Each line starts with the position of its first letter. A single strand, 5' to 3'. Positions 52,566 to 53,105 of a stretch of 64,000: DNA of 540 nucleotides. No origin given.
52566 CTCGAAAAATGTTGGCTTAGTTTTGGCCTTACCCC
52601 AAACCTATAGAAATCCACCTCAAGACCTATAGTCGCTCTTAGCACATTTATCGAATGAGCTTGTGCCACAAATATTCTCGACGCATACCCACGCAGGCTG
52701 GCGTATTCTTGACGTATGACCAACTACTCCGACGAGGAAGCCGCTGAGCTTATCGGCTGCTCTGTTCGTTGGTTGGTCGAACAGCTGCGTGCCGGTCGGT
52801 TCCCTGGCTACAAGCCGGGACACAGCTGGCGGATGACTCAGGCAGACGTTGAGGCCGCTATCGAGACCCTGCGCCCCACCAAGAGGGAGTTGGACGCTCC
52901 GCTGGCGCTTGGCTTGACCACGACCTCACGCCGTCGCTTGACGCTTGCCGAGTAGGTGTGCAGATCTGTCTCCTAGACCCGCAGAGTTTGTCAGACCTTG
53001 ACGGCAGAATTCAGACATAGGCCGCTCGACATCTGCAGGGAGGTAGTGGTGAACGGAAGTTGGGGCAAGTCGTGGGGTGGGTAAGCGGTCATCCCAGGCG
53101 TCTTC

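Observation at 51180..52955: Attachment junction with a tRNA/tmRNA 3' fragment, arm-type direct repeats, and a second, frameshifted integrase plus excisionase (tandem integrative elements)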

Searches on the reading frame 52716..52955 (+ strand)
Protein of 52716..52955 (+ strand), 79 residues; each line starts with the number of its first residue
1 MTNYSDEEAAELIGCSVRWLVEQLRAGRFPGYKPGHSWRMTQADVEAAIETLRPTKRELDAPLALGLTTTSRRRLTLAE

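Call 9: search_protein_families(library=pfam, proteins=[window:52716-52955:+], max_evalue=0.01)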
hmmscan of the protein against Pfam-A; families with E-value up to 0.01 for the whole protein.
window:52716-52955:+ (79 aa): 1 family
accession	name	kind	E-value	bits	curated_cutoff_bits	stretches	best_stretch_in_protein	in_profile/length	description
PF12728.13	HTH_17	-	1e-09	38.9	27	1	4-51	2-49/51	Helix-turn-helix domain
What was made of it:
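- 52716..52955 (+): xis2: excisionase-family HTH protein (79 aa, intact). Pfam HTH_17 1e-9 (call 9).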

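Call 27: find_encoding_contigs(protein=window:52716-52955:+, flank=10000, max_places=10)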
Protein window:52716-52955:+ (79 aa): 24 contigs read that carry it; 5 places shown.
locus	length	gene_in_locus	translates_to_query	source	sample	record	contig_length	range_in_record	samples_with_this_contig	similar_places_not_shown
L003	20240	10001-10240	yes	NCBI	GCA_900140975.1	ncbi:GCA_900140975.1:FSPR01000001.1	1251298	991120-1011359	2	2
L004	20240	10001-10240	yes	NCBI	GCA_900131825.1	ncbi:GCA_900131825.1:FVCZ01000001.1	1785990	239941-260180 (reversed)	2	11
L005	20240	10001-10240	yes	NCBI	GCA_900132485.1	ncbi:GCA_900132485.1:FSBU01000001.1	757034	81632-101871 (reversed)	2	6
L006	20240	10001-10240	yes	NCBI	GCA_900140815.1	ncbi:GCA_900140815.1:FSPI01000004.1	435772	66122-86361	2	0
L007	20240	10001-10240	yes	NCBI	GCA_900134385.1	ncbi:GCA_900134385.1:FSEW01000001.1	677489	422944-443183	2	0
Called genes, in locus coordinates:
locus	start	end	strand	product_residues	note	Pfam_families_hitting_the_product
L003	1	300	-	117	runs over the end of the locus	PF23886:DUF7239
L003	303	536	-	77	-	-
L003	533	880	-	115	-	-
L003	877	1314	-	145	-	-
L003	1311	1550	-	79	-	-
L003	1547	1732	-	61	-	-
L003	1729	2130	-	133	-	-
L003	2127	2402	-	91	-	-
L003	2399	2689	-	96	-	-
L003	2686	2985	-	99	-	-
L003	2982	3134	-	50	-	-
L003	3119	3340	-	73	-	-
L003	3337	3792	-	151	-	-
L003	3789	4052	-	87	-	-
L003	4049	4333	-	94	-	-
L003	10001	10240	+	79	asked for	PF12728:HTH_17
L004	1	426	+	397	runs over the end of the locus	PF00108:Thiolase_N, PF02803:Thiolase_C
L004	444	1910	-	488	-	PF13810:DUF4185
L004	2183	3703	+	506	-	PF00135:COesterase, PF20434:BD-FAE, PF07859:Abhydrolase_3 (faint), PF00135:COesterase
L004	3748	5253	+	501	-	PF00135:COesterase, PF20434:BD-FAE, PF07859:Abhydrolase_3 (faint)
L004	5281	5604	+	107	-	PF01906:YbjQ_1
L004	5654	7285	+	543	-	PF02878:PGM_PMM_I, PF02879:PGM_PMM_II, PF02880:PGM_PMM_III, PF00408:PGM_PMM_IV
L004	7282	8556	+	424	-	PF00083:Sugar_tr, PF05977:MFS_3 (weak), PF07690:MFS_1, PF12832:MFS_1_like (faint), PF13347:MFS_2, PF00083:Sugar_tr (weak), PF07690:MFS_1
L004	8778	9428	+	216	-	-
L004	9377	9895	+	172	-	PF00589:Phage_integrase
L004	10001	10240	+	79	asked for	PF12728:HTH_17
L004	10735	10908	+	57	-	-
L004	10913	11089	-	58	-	PF05901:Excalibur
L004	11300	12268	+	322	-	-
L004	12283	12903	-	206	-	-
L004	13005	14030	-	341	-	PF18928:DUF5677 (faint)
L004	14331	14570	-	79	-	-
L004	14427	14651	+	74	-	-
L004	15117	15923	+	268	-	-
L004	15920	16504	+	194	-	-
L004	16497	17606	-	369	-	-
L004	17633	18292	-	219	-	-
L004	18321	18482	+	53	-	-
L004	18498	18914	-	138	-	-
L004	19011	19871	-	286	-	-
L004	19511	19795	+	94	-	-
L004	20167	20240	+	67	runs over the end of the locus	-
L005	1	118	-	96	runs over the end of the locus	-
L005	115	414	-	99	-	-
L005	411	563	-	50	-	-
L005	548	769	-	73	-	-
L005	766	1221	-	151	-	-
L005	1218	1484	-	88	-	-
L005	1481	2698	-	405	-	-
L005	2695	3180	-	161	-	-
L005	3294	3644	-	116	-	PF12728:HTH_17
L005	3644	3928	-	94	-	-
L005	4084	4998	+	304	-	-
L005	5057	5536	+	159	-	-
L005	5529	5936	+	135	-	-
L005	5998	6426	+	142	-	-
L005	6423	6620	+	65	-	PF11662:DUF3263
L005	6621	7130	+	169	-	-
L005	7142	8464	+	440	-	PF00589:Phage_integrase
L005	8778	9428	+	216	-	-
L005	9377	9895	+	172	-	PF00589:Phage_integrase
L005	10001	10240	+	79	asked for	PF12728:HTH_17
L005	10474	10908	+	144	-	-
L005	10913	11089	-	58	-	PF05901:Excalibur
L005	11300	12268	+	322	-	-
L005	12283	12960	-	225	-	-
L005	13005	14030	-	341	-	PF18928:DUF5677 (faint)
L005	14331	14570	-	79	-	-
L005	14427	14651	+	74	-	-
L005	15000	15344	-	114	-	-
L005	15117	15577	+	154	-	-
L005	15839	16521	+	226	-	-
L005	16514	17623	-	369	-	-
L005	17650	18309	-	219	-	-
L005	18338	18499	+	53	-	-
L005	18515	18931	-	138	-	-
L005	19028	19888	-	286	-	-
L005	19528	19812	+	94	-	-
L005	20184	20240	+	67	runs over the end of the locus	-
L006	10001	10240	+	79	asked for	PF12728:HTH_17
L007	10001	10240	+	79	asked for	PF12728:HTH_17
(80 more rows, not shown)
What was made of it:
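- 52716..52955 (+): The exact protein is indexed in 76 blocks of the assembly collection (call 27).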

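Call 48: find_homologous_proteins(query=L004:7282-8556:+, max_evalue=1e-100)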
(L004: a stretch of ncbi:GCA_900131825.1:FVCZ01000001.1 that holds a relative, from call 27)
Query L004:7282-8556:+ (424 aa): 1689 proteins with E <= 1e-100 among 8000 candidates; the best 120 are listed.
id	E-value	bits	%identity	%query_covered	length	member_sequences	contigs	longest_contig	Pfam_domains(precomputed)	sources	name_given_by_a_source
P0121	3.6e-254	861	98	100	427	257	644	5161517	PF13347.13,PF05977.20,PF00083.31,PF07690.22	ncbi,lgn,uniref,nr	ncbi:MFS transporter [Mycobacteroides abscessus]|uniref:MFS transporter permease n=1 Tax=Mycobactero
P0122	1.2e-238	810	92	100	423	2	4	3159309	PF13347.13,PF00083.31,PF12832.14,PF07690.22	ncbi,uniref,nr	ncbi:Tetracycline resistance protein, class B [Mycobacteroides franklinii]|uniref:Tetracycline resis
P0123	4.4e-231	785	94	96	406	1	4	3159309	PF13347.13,PF00083.31,PF12832.14,PF07690.22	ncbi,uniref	ncbi:MFS transporter [Mycobacteroides franklinii]|uniref:MFS transporter n=1 Tax=Mycobacteroides fra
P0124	4.2e-201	686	99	79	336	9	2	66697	PF05977.20,PF00083.31,PF07690.22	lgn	-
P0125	6.2e-194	663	77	96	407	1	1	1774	PF13347.13,PF05977.20,PF00083.31,PF12832.14,PF07690.22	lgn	-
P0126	2.6e-163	562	98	65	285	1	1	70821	PF13347.13,PF00083.31,PF12832.14,PF07690.22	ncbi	-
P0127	1.2e-162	560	92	68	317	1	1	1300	PF13347.13,PF00083.31,PF12832.14,PF07690.22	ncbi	-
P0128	9.5e-156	537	92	67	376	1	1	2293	PF13347.13,PF10099.15,PF00083.31,PF07690.22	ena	-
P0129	1.2e-143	497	99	57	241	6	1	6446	PF05977.20,PF00083.31,PF07690.22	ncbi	ncbi:MFS transporter, partial [Mycobacteroides abscessus]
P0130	1.5e-134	467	56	95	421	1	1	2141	PF13347.13,PF00083.31,PF12832.14,PF07690.22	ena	-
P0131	1.6e-134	467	57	95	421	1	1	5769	PF13347.13,PF00083.31,PF12832.14,PF07690.22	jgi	-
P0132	5.1e-134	465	56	95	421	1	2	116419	PF13347.13,PF00083.31,PF12832.14,PF07690.22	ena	-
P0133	1.5e-133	464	56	95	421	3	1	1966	PF13347.13,PF00083.31,PF12832.14,PF07690.22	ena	-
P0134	2.0e-133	464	55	99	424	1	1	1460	PF13347.13,PF06779.21,PF05977.20,PF00083.31,PF12832.14,PF07690.22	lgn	-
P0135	5.2e-133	462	55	95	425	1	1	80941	PF00083.31,PF12832.14,PF07690.22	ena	-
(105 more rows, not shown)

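Call 49: find_encoding_contigs(protein=P0121, flank=10000, max_places=10)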
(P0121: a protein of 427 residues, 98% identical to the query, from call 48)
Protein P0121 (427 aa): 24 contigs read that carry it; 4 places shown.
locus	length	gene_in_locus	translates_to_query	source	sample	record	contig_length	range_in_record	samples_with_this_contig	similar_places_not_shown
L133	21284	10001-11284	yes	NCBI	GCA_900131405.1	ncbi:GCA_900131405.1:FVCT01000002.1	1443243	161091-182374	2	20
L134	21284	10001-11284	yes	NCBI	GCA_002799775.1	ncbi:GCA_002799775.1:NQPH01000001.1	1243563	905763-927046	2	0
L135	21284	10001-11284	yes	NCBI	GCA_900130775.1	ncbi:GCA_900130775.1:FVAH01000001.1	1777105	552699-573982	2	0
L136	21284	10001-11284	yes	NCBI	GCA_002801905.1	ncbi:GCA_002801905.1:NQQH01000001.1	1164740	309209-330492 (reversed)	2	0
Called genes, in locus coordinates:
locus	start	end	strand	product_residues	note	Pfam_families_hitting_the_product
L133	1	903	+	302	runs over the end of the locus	PF00126:HTH_1, PF03466:LysR_substrate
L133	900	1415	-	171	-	PF09348:DUF1990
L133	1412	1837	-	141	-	PF01638:HxlR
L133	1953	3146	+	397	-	PF00108:Thiolase_N, PF02803:Thiolase_C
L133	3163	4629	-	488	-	PF13810:DUF4185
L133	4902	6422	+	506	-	PF00135:COesterase, PF20434:BD-FAE, PF07859:Abhydrolase_3 (faint)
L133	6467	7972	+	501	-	PF00135:COesterase, PF20434:BD-FAE, PF07859:Abhydrolase_3 (faint)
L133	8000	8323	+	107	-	PF01906:YbjQ_1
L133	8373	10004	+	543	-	PF02878:PGM_PMM_I, PF02879:PGM_PMM_II, PF02880:PGM_PMM_III, PF00408:PGM_PMM_IV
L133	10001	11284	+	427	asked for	PF00083:Sugar_tr (weak), PF05977:MFS_3 (weak), PF13347:MFS_2 (weak), PF07690:MFS_1, PF13347:MFS_2 (weak), PF00083:Sugar_tr (weak), PF07690:MFS_1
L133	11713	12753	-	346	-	PF01757:Acyl_transf_3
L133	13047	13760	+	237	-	PF20434:BD-FAE, PF12146:Hydrolase_4 (weak), PF00326:Peptidase_S9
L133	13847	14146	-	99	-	PF02467:Whib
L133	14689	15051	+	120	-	-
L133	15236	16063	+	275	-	PF07313:AmiA-like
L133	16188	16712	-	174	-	-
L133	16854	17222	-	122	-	PF11964:SpoIIAA-like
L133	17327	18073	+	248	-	PF02146:SIR2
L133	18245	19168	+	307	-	PF00106:adh_short, PF08659:KR (weak), PF13561:adh_short_C2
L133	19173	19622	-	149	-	PF03013:Pyr_excise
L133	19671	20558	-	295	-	PF00106:adh_short, PF01370:Epimerase (weak), PF08659:KR, PF13561:adh_short_C2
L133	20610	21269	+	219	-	PF00440:TetR_N, PF13977:TetR_C_6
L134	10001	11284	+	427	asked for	PF00083:Sugar_tr (weak), PF05977:MFS_3 (weak), PF13347:MFS_2 (weak), PF07690:MFS_1, PF13347:MFS_2 (weak), PF00083:Sugar_tr (weak), PF07690:MFS_1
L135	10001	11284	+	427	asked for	PF00083:Sugar_tr (weak), PF05977:MFS_3 (weak), PF13347:MFS_2 (weak), PF07690:MFS_1, PF13347:MFS_2 (weak), PF00083:Sugar_tr (weak), PF07690:MFS_1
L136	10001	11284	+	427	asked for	PF00083:Sugar_tr (weak), PF05977:MFS_3 (weak), PF13347:MFS_2 (weak), PF07690:MFS_1, PF13347:MFS_2 (weak), PF00083:Sugar_tr (weak), PF07690:MFS_1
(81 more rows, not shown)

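Call 65: search_protein_families(library=ncbifam, proteins=[window:52716-52955:+], max_evalue=0.001)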
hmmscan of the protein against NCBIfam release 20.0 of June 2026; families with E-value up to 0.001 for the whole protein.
window:52716-52955:+ (79 aa): 1 family
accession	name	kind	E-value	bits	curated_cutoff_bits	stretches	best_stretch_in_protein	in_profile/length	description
TIGR01764.1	excise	domain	1.8e-08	34.6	28.8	1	7-50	5-48/49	excisionase family DNA-binding protein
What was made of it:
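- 52716..52955 (+): TIGR01764 above its cut-off (call 65).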

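Call 66: search_protein_families(library=phrogs, proteins=[window:52716-52955:+], max_evalue=0.001)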
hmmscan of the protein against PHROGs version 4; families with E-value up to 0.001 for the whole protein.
window:52716-52955:+ (79 aa): 3 families
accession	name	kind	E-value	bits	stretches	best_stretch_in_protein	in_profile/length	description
phrog_1840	-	integration and excision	9e-24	84.8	1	1-76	4-88/90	excisionase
phrog_66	-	integration and excision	5.6e-06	27.3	1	5-57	95-148/412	excisionase and transcriptional regulator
phrog_6401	-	DNA, RNA and nucleotide metabolism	0.00088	20.1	0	4-46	10-53/64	DNA binding protein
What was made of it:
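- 52716..52955 (+): PHROG 1840 excisionase 9e-24 (call 66).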
